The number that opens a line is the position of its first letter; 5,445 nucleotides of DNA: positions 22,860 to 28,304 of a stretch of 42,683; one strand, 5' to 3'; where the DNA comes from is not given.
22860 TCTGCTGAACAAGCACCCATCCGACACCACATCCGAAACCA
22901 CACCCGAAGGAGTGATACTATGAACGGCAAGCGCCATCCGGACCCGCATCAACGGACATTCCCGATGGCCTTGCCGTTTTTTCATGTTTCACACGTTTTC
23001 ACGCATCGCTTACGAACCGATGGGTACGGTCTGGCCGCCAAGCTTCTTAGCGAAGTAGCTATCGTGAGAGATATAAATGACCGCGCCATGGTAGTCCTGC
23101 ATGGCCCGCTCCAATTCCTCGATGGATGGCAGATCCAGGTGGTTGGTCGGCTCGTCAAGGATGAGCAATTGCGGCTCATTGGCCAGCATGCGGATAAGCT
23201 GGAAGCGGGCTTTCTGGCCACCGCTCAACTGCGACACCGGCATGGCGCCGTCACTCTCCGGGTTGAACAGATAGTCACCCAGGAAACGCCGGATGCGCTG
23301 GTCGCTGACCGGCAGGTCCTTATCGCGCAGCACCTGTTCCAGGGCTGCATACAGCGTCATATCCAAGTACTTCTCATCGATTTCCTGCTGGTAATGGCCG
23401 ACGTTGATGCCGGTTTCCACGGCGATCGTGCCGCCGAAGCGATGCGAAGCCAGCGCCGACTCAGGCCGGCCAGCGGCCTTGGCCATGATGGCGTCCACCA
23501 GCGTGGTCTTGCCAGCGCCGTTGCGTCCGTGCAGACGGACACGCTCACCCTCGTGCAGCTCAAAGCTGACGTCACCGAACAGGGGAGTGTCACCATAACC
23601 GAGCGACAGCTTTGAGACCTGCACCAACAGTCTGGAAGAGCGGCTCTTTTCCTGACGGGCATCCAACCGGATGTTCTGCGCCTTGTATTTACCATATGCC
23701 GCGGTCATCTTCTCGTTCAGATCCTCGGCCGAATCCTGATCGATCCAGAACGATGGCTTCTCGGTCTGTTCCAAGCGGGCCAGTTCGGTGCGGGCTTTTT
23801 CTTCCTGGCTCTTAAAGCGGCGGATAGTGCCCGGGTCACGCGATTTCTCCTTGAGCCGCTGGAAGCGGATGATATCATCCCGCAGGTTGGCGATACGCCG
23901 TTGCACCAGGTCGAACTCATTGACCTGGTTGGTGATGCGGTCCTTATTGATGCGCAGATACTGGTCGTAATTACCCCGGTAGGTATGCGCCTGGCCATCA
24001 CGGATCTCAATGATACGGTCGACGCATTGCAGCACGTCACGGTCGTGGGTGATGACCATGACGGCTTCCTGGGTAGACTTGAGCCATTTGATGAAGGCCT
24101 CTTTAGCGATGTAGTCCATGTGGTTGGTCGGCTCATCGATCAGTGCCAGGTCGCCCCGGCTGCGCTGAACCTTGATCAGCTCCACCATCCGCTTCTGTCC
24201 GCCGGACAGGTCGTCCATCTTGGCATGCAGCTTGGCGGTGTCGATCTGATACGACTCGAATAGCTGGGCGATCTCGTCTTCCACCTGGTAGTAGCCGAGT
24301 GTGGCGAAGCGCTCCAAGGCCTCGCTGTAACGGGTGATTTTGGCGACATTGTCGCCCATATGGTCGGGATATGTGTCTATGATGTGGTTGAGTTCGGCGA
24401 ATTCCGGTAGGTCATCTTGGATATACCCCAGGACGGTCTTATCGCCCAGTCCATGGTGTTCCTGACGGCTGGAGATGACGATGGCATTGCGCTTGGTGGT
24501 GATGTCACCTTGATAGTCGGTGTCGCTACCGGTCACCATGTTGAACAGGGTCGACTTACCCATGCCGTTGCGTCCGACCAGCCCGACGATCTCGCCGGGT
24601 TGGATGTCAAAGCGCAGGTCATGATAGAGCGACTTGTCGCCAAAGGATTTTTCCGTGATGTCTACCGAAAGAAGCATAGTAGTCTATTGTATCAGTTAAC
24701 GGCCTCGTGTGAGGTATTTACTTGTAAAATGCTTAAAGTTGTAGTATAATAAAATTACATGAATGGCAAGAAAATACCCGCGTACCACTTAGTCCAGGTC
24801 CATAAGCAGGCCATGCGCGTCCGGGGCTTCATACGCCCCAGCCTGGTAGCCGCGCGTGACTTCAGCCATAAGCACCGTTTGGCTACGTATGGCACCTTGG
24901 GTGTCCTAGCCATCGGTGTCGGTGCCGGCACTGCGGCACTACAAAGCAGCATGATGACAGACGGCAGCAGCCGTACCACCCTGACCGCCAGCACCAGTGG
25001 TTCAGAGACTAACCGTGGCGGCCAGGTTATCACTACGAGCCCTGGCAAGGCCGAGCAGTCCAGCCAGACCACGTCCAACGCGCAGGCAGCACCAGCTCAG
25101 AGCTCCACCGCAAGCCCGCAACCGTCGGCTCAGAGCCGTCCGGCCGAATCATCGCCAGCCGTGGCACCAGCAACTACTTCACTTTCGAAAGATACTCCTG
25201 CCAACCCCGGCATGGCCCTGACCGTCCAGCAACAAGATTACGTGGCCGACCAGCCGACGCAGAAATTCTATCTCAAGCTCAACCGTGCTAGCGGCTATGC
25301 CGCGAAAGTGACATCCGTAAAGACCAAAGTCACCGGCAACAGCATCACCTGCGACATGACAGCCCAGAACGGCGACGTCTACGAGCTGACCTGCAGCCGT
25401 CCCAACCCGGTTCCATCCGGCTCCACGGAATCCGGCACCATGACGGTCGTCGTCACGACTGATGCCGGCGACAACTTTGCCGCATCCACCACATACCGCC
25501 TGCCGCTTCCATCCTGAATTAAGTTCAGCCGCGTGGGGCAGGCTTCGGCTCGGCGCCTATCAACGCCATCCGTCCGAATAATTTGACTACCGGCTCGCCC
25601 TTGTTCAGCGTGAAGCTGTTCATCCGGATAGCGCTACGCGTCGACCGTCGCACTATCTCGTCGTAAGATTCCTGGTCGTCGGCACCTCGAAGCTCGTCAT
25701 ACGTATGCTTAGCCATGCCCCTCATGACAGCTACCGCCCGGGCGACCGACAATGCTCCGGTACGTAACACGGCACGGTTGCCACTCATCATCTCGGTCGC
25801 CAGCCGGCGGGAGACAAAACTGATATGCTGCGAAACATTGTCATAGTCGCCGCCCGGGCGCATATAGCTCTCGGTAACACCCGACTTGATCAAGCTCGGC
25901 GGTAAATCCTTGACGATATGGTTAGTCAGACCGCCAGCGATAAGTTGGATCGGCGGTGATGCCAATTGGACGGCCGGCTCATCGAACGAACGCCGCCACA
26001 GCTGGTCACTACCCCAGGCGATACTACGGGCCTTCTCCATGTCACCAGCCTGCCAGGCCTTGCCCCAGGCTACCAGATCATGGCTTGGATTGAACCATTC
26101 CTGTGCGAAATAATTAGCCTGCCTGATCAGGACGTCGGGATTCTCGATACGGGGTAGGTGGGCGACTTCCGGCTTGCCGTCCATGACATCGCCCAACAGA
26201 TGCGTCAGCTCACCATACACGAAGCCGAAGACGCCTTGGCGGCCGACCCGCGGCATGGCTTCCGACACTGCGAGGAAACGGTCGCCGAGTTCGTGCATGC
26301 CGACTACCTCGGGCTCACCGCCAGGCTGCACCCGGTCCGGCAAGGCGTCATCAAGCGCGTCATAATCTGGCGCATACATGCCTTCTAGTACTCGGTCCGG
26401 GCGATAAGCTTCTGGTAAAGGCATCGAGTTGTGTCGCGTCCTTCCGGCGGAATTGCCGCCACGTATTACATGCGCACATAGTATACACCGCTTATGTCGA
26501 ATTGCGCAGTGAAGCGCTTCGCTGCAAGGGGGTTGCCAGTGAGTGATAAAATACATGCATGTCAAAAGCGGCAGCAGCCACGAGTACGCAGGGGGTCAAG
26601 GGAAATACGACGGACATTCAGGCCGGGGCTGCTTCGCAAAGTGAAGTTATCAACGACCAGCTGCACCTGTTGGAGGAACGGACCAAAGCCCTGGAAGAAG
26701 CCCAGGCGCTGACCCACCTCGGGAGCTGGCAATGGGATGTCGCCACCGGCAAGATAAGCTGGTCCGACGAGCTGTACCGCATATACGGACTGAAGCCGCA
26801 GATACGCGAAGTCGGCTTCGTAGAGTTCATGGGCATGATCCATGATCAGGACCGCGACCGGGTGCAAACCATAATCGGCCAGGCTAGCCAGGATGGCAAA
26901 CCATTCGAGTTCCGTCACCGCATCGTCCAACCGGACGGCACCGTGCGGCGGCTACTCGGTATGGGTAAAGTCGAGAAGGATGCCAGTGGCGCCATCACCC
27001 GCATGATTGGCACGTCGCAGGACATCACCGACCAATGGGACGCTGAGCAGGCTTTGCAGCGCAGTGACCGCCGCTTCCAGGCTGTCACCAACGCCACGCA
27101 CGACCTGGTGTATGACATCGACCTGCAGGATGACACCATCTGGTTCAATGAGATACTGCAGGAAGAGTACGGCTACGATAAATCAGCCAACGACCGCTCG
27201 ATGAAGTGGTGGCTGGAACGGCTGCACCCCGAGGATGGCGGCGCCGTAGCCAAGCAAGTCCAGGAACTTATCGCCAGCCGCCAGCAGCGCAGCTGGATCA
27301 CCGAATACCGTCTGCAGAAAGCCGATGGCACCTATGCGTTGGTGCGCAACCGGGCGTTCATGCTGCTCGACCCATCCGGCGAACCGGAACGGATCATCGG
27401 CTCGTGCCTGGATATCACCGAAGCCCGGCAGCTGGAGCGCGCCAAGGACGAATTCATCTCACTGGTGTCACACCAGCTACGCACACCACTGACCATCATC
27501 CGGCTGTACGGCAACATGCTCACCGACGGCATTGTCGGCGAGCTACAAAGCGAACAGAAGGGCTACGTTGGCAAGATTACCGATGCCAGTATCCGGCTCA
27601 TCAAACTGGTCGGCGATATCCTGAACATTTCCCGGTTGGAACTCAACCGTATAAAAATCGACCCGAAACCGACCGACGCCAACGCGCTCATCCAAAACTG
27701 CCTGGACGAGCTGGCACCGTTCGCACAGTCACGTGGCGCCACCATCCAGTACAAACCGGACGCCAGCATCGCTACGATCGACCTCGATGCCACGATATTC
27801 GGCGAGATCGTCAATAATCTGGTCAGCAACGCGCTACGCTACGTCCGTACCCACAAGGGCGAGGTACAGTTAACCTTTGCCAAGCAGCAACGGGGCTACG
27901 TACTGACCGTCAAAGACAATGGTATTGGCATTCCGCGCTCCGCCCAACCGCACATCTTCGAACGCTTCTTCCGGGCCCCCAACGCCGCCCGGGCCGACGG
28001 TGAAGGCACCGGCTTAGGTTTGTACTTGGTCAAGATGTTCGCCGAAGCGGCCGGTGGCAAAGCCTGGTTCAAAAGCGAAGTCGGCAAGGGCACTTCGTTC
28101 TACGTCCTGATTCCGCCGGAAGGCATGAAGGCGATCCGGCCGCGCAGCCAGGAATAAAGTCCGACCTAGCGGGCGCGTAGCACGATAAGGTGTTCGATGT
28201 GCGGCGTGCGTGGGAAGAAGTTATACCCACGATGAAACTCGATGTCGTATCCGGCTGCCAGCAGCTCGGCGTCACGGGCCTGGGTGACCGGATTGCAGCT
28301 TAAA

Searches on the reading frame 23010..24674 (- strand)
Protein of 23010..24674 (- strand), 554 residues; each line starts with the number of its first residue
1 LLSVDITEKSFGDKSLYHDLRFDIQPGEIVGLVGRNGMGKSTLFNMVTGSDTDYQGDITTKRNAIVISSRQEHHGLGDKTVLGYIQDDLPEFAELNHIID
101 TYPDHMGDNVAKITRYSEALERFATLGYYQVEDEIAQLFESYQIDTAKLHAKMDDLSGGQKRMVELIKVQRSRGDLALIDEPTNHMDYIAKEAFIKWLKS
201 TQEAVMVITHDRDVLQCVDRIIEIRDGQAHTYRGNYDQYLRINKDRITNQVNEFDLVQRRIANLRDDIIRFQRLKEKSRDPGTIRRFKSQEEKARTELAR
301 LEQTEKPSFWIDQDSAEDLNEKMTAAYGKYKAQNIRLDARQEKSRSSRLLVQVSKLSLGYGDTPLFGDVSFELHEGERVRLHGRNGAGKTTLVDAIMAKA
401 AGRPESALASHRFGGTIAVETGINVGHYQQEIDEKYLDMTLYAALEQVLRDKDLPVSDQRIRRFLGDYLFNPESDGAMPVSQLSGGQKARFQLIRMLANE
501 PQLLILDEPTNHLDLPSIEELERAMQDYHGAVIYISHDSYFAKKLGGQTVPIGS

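Call 112: search_protein_families(library=pfam, proteins=[window:23010-24674:-], max_evalue=0.00001)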
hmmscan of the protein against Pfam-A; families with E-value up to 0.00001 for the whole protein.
window:23010-24674:- (554 aa): 9 families
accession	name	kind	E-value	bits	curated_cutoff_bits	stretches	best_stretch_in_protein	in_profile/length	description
PF00005.33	ABC_tran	-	2.7e-45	154.8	25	2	18-184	2-137/137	ABC transporter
PF13304.12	AAA_21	-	1.2e-16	62.1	27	0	446-541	203-302/304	AAA domain, putative AbiEii toxin, Type IV TA system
PF02463.25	SMC_N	-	1e-12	48.4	40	0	20-226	18-213/220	RecF/RecN/SMC N terminal domain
PF13555.12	AAA_29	-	1.6e-09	37.8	27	0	366-398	12-44/61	P-loop containing region of AAA domain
PF13476.12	AAA_23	-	6.4e-08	33.9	27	0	381-402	24-45/201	AAA domain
PF12848.13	ABC_tran_Xtn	-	4e-07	30.5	25.9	1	222-307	1-76/85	ABC transporter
PF01926.29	MMR_HSR1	-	2e-06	28.4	21.9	0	30-60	2-34/113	50S ribosome-binding GTPase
PF00931.28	NB-ARC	-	3.7e-06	26.8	23.5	0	27-57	19-48/248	NB-ARC domain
PF03193.22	RsgA_GTPase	-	3.8e-06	27.3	30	0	14-61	94-140/174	RsgA GTPase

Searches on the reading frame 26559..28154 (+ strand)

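Call 112: search_protein_families(library=pfam, proteins=[window:26559-28154:+], max_evalue=0.00001)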
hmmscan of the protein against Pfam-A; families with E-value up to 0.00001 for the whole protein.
window:26559-28154:+ (532 aa): 5 families
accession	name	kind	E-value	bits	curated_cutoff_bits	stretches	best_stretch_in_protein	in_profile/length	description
PF08447.18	PAS_3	-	7.7e-31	106.7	25.6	2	65-152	1-88/89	PAS fold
PF02518.31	HATPase_c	-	1.6e-26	93.4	26.4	1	411-520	3-109/111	Histidine kinase-, DNA gyrase B-, and HSP90-like ATPase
PF00512.31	HisKA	-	5.4e-16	58.8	26.9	1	295-361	1-64/66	His Kinase A (phospho-acceptor) domain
PF08448.16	PAS_4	-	3.3e-08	34.2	23.1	0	192-291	16-110/110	PAS fold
PF13581.12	HATPase_c_2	-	7.4e-06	26.4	27.4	0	416-496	38-110/127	Histidine kinase-like ATPase domain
